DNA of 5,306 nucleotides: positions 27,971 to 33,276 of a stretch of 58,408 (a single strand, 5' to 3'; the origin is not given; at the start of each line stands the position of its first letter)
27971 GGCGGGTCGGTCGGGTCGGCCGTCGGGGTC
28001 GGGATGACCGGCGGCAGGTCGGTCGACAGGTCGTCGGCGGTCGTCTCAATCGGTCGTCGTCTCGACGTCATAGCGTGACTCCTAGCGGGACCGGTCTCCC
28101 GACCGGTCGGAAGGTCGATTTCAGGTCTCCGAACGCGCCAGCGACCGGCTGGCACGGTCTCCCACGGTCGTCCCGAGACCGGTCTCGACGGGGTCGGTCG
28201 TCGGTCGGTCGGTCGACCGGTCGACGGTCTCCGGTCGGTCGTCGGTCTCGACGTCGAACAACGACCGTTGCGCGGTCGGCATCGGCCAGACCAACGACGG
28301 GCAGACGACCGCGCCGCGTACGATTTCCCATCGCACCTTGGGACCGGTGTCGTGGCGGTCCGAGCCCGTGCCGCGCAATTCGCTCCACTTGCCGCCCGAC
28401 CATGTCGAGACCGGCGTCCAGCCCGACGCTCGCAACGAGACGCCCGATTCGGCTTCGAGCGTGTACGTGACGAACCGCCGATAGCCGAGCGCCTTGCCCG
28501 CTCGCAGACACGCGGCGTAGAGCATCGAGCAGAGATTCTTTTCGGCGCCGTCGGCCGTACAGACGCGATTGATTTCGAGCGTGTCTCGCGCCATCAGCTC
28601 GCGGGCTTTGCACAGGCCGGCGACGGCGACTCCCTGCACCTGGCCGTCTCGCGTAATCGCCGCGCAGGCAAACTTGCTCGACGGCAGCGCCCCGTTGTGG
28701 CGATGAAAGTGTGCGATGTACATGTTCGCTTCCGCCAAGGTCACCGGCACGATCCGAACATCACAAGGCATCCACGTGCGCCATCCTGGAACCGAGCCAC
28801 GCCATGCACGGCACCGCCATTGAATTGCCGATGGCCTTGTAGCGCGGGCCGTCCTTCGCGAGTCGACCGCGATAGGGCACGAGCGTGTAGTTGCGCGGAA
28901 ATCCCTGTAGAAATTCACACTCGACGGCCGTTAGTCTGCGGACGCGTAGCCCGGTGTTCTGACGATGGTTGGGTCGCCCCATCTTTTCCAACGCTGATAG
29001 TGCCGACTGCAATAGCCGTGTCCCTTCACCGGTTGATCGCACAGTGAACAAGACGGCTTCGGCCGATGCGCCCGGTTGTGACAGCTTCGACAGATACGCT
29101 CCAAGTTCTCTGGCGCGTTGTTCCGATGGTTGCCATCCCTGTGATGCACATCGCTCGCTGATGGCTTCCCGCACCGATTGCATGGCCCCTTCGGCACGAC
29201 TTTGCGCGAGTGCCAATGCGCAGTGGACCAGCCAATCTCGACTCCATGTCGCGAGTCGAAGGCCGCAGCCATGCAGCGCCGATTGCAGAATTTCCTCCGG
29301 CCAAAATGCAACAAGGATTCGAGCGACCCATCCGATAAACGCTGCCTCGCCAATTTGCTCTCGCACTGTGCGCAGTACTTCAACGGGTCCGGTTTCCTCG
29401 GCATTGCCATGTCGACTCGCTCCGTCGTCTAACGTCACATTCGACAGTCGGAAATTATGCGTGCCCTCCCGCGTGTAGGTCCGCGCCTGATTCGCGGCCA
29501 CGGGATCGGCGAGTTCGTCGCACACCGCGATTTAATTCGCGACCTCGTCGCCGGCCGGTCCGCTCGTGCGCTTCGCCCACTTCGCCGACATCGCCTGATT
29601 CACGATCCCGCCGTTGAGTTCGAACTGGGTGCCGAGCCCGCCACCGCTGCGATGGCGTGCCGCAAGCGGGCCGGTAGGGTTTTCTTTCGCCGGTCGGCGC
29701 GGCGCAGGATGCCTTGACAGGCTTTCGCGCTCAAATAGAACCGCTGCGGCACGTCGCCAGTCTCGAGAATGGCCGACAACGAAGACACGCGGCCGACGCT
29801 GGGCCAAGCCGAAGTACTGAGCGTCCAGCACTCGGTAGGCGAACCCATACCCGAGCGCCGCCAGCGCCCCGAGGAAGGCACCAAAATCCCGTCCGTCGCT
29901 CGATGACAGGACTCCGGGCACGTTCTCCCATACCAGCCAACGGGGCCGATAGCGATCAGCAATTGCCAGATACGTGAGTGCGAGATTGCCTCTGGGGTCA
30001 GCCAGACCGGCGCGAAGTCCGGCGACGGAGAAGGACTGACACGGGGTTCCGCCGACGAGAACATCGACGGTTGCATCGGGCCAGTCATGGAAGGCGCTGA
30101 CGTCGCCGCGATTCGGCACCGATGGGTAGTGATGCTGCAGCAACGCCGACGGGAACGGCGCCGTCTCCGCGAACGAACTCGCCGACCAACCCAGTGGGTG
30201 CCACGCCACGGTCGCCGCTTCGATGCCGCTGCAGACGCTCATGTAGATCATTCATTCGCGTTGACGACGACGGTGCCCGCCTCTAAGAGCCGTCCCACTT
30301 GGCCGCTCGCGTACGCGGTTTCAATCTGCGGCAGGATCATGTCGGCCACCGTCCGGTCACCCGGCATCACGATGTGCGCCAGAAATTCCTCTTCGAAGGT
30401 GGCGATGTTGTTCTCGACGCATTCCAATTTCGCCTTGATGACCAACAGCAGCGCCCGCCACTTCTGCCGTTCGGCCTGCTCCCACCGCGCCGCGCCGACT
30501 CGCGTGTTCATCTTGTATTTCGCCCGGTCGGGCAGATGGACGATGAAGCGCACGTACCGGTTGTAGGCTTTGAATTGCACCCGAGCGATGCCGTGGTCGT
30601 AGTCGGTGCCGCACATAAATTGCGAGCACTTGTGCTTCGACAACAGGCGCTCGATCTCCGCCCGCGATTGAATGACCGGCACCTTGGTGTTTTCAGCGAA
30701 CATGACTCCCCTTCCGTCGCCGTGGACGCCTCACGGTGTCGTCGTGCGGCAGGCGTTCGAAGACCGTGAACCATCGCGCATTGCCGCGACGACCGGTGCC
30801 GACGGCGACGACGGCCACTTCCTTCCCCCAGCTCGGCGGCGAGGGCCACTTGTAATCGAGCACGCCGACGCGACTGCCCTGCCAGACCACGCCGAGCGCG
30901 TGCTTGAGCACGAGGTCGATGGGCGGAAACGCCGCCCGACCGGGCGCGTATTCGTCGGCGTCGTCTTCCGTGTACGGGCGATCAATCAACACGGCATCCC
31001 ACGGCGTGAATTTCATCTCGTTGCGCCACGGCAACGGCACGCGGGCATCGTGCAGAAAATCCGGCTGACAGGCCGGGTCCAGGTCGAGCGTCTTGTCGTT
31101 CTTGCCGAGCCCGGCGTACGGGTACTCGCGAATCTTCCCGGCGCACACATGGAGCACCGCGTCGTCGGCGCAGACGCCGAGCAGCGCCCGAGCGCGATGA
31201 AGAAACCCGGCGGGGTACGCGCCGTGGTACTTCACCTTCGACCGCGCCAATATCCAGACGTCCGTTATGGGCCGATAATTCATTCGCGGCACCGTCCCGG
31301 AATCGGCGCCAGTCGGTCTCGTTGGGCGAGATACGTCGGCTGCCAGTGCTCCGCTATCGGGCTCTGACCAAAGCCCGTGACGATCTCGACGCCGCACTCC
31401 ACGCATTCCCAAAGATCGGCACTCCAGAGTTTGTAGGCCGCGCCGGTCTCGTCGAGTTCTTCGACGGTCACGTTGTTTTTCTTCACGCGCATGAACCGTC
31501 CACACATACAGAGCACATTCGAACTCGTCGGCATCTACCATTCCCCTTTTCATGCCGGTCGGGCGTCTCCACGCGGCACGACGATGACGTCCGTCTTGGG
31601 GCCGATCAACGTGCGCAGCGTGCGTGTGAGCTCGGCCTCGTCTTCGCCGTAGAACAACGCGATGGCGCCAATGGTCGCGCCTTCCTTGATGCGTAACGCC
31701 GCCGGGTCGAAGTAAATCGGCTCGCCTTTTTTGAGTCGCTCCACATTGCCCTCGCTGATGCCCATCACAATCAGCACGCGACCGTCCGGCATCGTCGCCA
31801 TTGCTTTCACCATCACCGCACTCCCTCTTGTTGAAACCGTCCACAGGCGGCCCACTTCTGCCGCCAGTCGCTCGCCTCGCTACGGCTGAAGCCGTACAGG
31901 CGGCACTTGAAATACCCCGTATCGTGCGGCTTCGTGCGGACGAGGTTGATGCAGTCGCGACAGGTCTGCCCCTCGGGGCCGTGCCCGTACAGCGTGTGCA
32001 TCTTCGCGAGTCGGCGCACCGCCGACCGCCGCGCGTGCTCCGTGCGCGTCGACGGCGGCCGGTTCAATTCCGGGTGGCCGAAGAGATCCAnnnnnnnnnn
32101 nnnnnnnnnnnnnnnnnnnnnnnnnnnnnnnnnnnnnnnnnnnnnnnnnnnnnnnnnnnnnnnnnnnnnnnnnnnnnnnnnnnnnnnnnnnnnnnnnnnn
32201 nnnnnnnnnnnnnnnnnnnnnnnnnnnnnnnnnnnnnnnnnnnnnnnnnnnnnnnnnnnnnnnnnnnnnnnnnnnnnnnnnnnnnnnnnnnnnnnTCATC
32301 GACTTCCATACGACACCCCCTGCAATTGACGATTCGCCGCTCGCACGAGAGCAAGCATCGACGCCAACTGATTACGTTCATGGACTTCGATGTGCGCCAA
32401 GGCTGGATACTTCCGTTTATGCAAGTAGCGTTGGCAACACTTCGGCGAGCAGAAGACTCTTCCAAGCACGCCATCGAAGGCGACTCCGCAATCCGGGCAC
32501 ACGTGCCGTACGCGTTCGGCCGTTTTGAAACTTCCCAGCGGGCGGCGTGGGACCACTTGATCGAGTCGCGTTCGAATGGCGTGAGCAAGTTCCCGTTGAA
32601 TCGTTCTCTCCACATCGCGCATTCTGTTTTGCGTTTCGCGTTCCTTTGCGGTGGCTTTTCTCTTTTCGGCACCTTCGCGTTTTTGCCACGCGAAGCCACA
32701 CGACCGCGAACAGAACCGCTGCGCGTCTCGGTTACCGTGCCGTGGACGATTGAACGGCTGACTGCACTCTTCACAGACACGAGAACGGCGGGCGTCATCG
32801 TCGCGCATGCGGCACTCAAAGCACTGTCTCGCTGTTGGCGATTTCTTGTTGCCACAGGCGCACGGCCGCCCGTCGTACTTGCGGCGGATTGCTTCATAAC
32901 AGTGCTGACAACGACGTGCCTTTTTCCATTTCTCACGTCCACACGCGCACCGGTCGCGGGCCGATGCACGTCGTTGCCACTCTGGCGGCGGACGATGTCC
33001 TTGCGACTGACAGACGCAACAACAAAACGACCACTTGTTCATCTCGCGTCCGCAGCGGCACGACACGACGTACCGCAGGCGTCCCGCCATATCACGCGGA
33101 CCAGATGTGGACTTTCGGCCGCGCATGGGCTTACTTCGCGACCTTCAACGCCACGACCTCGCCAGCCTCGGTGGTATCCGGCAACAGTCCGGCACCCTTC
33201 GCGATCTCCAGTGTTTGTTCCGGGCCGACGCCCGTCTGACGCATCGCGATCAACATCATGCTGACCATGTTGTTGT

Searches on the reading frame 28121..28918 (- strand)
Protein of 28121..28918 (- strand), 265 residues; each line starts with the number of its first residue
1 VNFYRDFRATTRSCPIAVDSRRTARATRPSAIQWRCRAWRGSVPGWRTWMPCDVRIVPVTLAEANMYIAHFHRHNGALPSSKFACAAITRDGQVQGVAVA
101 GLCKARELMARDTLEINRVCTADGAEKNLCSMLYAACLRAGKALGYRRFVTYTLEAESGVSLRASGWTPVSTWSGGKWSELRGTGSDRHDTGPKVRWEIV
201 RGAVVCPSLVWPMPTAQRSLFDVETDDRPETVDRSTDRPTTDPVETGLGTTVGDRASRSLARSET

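Call 15: search_protein_families(library=phrogs, proteins=[window:28121-28918:-], max_evalue=0.01)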
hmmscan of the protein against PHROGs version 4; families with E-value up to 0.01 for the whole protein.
window:28121-28918:- (265 aa): 1 family
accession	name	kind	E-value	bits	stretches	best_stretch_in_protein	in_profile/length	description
phrog_1384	-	other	5.9e-29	102.3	1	53-185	20-162/245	Mom-like DNA modification protein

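Call 57: search_protein_families(library=pfam, proteins=[window:28121-28918:-], max_evalue=0.01)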
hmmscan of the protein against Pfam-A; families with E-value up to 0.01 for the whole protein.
window:28121-28918:- (265 aa): 1 family
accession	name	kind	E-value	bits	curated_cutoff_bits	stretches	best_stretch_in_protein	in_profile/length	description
PF25680.1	Mom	-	0.00099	19.3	27.1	1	55-168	3-127/202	Mom protein family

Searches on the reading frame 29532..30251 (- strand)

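Call 36: search_protein_families(library=phrogs, proteins=[window:29532-30251:-], max_evalue=0.01)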
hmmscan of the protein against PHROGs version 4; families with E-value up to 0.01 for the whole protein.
window:29532-30251:- (239 aa): 4 families
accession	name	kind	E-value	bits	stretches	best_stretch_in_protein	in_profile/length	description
phrog_116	-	other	5.6e-59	201.2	1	1-184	208-393/779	DNA methyltransferase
phrog_363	-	other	1.8e-49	169.6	1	2-197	55-239/327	DNA methyltransferase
phrog_864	-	DNA, RNA and nucleotide metabolism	1.8e-40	140.3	1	12-206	652-871/1064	DNA primase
phrog_29583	-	other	1.9e-08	34.5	1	60-118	77-135/468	DNA methyltransferase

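Call 57: search_protein_families(library=pfam, proteins=[window:29532-30251:-], max_evalue=0.01)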
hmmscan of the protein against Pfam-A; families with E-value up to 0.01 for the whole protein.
window:29532-30251:- (239 aa): 1 family
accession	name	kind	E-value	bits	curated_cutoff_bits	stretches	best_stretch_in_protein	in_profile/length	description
PF00145.23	DNA_methylase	-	6.3e-36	124.9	22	1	4-173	4-169/324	C-5 cytosine-specific DNA methylase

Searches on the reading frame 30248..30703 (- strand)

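Call 36: search_protein_families(library=phrogs, proteins=[window:30248-30703:-], max_evalue=0.01)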
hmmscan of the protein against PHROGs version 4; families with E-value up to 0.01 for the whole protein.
window:30248-30703:- (151 aa): 1 family
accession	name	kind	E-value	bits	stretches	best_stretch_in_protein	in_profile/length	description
phrog_17260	-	unknown function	8.3e-44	150.2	1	2-141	4-150/158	-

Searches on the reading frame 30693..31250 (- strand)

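Call 36: search_protein_families(library=phrogs, proteins=[window:30693-31250:-], max_evalue=0.01)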
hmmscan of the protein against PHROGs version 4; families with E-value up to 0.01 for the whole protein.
window:30693-31250:- (185 aa): 1 family
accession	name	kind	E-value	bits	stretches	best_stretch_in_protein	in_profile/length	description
phrog_3816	-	other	2.6e-33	116.3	1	3-166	45-202/203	DNA methyltransferase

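Call 57: search_protein_families(library=pfam, proteins=[window:30693-31250:-], max_evalue=0.01)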
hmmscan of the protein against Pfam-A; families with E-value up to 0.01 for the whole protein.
window:30693-31250:- (185 aa): 0 families

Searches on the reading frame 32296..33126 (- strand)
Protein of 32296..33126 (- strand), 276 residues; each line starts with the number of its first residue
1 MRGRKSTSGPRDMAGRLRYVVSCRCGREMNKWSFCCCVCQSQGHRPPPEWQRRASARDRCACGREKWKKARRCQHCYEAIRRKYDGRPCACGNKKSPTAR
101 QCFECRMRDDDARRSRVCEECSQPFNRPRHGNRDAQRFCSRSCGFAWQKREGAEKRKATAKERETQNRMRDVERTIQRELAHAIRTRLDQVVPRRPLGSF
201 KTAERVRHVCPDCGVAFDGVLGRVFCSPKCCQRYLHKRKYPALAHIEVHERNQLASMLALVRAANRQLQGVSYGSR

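Call 36: search_protein_families(library=phrogs, proteins=[window:32296-33126:-], max_evalue=0.01)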
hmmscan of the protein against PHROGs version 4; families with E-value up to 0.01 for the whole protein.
window:32296-33126:- (276 aa): 2 families
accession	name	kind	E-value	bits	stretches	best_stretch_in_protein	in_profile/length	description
phrog_1271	-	DNA, RNA and nucleotide metabolism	3e-05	24.6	1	25-240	84-247/361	HNH endonuclease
phrog_15471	-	DNA, RNA and nucleotide metabolism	0.0067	17.3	1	202-242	97-139/183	HNH endonuclease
